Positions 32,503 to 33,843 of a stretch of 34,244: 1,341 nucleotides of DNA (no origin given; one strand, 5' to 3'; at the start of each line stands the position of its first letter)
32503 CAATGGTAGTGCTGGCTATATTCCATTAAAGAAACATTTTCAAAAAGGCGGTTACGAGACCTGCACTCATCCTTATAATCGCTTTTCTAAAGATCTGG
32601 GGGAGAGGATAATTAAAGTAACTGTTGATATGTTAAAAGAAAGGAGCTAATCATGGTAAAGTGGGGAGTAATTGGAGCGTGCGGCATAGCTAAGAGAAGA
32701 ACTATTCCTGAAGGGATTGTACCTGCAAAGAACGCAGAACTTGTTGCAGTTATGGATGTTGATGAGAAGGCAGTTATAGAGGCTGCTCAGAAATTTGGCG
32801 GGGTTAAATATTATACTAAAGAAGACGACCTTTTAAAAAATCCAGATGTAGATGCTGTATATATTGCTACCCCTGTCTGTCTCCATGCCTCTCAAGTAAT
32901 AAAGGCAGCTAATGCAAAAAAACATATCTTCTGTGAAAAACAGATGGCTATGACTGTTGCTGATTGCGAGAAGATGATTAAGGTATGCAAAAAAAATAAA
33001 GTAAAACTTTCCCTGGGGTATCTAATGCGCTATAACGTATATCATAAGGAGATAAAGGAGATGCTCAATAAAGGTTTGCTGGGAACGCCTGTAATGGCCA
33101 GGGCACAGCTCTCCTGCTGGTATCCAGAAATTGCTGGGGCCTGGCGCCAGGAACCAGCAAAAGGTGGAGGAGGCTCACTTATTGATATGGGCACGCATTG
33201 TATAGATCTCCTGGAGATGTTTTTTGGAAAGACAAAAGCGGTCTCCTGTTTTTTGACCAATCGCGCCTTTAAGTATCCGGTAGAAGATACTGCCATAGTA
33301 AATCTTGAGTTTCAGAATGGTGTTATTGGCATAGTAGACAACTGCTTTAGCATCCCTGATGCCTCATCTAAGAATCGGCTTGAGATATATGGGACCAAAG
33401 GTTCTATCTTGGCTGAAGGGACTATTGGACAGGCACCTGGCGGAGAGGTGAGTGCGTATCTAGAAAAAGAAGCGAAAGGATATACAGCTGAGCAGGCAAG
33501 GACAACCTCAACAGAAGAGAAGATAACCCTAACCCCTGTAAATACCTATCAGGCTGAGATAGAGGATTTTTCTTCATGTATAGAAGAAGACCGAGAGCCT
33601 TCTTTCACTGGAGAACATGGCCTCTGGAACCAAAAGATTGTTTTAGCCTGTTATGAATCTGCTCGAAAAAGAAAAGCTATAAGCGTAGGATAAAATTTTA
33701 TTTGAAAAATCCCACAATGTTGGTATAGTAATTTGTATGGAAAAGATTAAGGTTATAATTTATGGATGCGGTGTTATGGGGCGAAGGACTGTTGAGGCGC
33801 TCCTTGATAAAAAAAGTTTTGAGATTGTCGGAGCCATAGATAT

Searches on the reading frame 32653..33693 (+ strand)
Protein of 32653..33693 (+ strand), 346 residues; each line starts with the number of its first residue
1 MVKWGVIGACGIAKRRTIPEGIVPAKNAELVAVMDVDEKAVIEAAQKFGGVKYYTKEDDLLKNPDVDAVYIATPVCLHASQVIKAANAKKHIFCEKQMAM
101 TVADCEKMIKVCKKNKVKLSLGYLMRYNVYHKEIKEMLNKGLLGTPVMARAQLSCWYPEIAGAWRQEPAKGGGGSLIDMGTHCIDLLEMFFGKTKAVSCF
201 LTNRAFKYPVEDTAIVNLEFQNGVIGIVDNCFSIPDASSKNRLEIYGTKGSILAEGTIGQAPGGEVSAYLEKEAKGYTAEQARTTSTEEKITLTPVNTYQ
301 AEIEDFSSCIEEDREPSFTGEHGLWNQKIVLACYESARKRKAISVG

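Call 20: find_encoding_contigs(protein=window:32653-33693:+, flank=10000, max_places=10)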
Protein window:32653-33693:+ (346 aa): 2 contigs read that carry it; 2 places shown.
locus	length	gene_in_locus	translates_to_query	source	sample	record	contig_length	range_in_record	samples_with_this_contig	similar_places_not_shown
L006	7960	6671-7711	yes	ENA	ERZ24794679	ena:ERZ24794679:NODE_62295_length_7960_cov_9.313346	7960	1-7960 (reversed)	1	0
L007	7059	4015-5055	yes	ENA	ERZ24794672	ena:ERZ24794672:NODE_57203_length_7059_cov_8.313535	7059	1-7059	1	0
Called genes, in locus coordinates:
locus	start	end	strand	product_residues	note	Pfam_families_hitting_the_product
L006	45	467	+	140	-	PF13581:HATPase_c_2, PF02518:HATPase_c (weak)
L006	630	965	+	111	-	PF01740:STAS, PF13466:STAS_2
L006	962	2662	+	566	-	PF05157:MshEN, PF00437:T2SSE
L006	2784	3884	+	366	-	PF00480:ROK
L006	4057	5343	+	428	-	PF00155:Aminotran_1_2, PF01041:DegT_DnrJ_EryC1, PF01053:Cys_Met_Meta_PP (weak)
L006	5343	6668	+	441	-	PF04734:Ceramidase_alk (weak)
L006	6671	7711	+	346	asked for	PF01408:GFO_IDH_MocA, PF02894:GFO_IDH_MocA_C, PF22725:GFO_IDH_MocA_C3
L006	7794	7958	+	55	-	?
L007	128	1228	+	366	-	PF00480:ROK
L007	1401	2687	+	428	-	PF00155:Aminotran_1_2, PF01041:DegT_DnrJ_EryC1, PF01053:Cys_Met_Meta_PP (weak)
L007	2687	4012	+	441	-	PF04734:Ceramidase_alk (weak)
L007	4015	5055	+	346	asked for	PF01408:GFO_IDH_MocA, PF02894:GFO_IDH_MocA_C, PF22725:GFO_IDH_MocA_C3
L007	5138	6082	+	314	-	PF02629:CoA_binding (weak), PF19328:DAP_DH_C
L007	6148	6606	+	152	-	PF01161:PBP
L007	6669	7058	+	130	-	?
